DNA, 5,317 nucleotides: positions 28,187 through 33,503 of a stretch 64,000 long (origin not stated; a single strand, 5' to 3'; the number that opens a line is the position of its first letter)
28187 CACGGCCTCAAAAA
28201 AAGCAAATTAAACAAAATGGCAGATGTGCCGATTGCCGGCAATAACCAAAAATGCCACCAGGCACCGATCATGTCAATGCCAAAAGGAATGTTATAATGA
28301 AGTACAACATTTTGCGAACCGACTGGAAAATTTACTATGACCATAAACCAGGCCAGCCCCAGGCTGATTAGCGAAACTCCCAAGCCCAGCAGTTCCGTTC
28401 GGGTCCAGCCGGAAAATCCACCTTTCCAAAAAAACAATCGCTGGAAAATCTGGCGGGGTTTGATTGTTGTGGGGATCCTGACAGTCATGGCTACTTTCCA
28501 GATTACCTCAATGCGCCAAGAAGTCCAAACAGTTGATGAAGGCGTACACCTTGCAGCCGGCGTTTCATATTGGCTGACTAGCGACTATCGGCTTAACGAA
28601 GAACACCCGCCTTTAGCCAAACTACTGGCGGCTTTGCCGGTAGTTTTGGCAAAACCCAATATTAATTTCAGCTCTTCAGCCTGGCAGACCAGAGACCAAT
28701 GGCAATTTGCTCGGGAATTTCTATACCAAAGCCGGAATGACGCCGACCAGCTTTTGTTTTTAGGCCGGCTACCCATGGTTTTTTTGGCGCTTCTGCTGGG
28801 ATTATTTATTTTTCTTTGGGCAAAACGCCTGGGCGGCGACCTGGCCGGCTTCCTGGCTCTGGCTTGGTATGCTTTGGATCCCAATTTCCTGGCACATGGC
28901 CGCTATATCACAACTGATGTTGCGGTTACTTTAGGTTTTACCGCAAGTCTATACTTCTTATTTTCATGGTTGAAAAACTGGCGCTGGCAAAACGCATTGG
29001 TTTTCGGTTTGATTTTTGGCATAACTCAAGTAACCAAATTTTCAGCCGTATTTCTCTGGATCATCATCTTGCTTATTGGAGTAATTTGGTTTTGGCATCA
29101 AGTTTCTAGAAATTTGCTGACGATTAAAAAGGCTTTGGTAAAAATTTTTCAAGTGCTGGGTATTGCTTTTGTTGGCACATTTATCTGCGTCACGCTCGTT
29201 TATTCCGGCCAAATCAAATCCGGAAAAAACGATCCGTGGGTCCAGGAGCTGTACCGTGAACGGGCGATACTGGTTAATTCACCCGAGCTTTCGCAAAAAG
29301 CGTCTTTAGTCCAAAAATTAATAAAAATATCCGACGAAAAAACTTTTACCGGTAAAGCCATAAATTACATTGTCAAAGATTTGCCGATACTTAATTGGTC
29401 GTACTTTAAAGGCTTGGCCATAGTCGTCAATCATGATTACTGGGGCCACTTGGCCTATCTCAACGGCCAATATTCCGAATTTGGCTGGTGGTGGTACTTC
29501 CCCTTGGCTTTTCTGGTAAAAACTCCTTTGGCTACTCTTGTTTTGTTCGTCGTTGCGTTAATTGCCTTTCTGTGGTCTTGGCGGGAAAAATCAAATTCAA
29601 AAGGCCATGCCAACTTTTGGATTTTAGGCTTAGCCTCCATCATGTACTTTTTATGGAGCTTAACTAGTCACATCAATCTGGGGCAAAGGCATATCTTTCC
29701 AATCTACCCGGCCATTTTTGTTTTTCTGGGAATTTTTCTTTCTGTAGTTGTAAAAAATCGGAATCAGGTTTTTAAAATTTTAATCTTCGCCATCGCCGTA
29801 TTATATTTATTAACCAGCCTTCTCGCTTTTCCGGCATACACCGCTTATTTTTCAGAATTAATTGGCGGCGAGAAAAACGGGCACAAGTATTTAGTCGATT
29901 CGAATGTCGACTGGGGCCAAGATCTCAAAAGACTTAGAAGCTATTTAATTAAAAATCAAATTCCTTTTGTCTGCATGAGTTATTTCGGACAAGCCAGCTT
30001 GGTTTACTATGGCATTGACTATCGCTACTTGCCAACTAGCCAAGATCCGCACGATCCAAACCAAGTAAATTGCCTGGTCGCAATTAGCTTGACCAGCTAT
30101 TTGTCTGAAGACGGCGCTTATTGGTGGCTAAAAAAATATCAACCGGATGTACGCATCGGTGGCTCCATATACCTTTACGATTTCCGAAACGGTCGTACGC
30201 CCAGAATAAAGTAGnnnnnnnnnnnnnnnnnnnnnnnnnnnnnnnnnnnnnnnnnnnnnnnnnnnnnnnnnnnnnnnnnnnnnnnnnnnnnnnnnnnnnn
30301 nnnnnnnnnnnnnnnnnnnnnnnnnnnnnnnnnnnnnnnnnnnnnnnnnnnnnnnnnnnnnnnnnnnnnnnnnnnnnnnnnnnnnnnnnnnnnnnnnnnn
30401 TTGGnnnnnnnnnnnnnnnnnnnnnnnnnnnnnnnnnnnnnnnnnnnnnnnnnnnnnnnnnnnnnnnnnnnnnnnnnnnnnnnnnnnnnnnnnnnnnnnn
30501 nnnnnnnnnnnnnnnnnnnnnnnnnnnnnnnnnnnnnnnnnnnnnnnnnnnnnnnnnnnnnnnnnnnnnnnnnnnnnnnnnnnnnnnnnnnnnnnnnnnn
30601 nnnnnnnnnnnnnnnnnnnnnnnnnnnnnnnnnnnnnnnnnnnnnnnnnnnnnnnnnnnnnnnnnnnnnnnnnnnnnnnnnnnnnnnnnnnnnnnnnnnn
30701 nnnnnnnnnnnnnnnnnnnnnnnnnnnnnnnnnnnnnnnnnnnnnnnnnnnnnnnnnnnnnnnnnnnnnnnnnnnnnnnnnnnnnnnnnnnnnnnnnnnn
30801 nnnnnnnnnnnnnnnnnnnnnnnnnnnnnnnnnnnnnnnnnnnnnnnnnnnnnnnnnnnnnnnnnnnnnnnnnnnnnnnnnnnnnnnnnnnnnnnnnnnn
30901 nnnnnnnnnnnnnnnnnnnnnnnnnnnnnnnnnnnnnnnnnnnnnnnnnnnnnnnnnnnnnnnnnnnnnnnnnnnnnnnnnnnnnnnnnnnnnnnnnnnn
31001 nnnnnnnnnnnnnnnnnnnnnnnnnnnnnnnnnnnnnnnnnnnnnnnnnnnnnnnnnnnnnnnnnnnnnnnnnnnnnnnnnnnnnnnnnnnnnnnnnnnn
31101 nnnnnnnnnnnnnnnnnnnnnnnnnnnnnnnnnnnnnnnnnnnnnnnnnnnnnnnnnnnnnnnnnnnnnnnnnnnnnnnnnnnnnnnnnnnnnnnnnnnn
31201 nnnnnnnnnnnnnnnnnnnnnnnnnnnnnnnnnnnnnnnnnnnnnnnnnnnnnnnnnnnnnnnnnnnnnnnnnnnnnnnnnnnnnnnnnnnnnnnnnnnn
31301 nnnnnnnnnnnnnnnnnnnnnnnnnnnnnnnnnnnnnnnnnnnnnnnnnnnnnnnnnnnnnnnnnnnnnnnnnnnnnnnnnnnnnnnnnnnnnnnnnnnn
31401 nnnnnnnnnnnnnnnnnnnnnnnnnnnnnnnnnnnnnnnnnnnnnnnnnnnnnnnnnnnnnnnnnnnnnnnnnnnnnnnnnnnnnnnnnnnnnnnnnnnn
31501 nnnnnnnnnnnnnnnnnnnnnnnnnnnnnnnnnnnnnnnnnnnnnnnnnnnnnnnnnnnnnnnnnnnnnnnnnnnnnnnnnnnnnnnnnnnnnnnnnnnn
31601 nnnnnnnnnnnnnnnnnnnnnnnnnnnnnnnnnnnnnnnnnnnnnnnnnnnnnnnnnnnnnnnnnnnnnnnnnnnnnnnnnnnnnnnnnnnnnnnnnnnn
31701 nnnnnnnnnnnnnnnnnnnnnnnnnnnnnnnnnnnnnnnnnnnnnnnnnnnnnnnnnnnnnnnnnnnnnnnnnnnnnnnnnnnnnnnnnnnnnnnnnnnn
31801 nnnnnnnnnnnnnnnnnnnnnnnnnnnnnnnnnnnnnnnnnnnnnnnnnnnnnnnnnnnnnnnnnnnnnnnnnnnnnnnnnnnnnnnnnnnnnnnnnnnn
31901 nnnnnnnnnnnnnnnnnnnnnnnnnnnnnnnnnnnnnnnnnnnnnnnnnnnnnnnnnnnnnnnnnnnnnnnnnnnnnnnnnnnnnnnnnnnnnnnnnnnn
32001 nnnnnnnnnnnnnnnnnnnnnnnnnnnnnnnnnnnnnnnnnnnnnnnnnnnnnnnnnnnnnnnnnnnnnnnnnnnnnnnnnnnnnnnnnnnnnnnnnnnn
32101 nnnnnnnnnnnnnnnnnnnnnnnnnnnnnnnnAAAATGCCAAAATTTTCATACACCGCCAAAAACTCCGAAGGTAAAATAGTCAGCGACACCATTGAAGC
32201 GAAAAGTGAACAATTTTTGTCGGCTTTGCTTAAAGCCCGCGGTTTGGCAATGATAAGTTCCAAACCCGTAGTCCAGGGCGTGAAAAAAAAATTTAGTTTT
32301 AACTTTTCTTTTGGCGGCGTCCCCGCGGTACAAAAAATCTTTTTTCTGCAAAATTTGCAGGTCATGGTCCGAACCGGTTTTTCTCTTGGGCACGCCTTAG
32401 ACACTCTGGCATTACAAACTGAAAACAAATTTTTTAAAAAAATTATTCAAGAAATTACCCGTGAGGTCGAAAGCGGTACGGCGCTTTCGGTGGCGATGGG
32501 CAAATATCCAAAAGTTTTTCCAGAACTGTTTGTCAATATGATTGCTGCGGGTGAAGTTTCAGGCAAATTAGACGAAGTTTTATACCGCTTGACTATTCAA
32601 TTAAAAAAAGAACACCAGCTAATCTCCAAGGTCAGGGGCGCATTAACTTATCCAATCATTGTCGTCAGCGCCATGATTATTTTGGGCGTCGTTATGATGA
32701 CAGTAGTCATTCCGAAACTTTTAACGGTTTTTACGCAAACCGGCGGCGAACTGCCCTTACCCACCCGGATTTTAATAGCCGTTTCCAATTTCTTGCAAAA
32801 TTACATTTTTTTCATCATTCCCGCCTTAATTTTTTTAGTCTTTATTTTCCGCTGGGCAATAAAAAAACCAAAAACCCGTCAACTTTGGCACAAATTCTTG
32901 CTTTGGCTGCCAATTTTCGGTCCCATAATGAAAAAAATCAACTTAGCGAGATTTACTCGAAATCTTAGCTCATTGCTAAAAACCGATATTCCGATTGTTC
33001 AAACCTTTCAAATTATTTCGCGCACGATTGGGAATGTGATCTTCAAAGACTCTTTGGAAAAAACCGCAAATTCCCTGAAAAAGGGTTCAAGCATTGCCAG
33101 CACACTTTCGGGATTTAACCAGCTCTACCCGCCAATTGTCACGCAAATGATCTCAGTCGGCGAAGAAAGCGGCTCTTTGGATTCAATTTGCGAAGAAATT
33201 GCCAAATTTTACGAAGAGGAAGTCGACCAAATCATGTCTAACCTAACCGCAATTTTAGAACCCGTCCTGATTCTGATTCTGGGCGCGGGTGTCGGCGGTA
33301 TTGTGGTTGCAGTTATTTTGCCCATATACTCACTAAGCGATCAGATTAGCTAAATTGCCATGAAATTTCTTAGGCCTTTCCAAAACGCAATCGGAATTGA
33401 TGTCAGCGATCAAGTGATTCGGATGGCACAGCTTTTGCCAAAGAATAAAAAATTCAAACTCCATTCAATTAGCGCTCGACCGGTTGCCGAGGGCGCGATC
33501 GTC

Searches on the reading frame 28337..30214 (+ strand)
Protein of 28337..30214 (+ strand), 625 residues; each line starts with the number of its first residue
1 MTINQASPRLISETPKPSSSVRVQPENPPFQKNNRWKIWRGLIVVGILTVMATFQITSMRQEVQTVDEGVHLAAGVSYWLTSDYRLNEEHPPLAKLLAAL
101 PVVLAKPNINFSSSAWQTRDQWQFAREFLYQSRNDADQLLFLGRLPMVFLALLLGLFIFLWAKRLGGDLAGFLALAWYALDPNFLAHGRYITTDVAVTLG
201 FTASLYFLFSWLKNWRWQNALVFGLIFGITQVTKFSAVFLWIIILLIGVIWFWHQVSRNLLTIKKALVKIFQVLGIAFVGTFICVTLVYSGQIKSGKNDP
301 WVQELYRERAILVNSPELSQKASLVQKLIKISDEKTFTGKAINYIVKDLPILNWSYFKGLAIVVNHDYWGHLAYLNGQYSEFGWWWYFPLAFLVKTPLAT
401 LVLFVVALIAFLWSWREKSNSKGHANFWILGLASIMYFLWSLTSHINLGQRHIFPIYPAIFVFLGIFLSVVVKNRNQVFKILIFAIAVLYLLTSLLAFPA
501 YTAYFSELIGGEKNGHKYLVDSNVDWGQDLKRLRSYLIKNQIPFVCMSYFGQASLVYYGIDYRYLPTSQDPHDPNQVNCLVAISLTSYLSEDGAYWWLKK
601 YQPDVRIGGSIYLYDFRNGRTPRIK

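Call 10: find_encoding_contigs(protein=window:28337-30214:+, flank=10000, max_places=3)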
Protein window:28337-30214:+ (625 aa): 1 contig read that carries it; 1 place shown.
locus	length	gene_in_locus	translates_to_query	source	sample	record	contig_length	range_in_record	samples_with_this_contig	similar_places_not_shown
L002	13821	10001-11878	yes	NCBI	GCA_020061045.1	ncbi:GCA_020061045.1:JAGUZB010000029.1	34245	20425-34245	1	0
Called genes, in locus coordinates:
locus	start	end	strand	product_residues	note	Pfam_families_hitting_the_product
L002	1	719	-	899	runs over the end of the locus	PF07517:SecA_DEAD, PF01043:SecA_PP_bind, PF21090:P-loop_SecA, PF07516:SecA_SW, PF02810:SEC-C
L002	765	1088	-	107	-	PF02482:Ribosomal_S30AE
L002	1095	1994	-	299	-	PF01565:FAD_binding_4, PF02873:MurB_C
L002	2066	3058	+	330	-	-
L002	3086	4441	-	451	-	PF01225:Mur_ligase, PF08245:Mur_ligase_M, PF02875:Mur_ligase_C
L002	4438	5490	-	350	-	PF03033:Glyco_transf_28, PF04101:Glyco_tran_28_C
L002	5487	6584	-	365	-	PF01098:FTSW_RODA_SPOVE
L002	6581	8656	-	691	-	PF02578:Cu-oxidase_4, PF08245:Mur_ligase_M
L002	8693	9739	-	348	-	PF10555:MraY_sig1 (faint), PF00953:Glycos_transf_4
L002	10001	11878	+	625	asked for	PF02366:PMT, PF13231:PMT_2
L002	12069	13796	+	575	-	PF05157:MshEN, PF00437:T2SSE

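Call 77: search_protein_families(library=ncbifam, proteins=[window:28337-30214:+], max_evalue=0.00001)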
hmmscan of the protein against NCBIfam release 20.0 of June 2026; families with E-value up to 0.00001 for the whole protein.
window:28337-30214:+ (625 aa): 0 families

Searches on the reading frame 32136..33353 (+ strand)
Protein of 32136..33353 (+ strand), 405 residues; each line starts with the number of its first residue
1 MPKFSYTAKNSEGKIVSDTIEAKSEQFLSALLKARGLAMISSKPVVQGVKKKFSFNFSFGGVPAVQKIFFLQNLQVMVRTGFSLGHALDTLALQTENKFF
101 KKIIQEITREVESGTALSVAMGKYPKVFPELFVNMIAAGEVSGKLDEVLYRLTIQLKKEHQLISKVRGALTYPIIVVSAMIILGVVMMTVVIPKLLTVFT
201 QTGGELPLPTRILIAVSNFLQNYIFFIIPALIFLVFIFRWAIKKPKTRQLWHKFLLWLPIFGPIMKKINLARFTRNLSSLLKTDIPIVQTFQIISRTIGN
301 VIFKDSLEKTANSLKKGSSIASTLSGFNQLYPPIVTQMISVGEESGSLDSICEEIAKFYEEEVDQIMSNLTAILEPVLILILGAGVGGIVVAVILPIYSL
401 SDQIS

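Call 44: search_protein_families(library=pfam, proteins=[window:32136-33353:+], max_evalue=0.01)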
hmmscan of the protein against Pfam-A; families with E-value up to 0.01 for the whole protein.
window:32136-33353:+ (405 aa): 1 family
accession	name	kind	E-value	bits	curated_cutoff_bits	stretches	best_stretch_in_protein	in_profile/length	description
PF00482.28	T2SSF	-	1.6e-56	190.1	25.2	2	70-193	1-125/125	Type II secretion system (T2SS), protein F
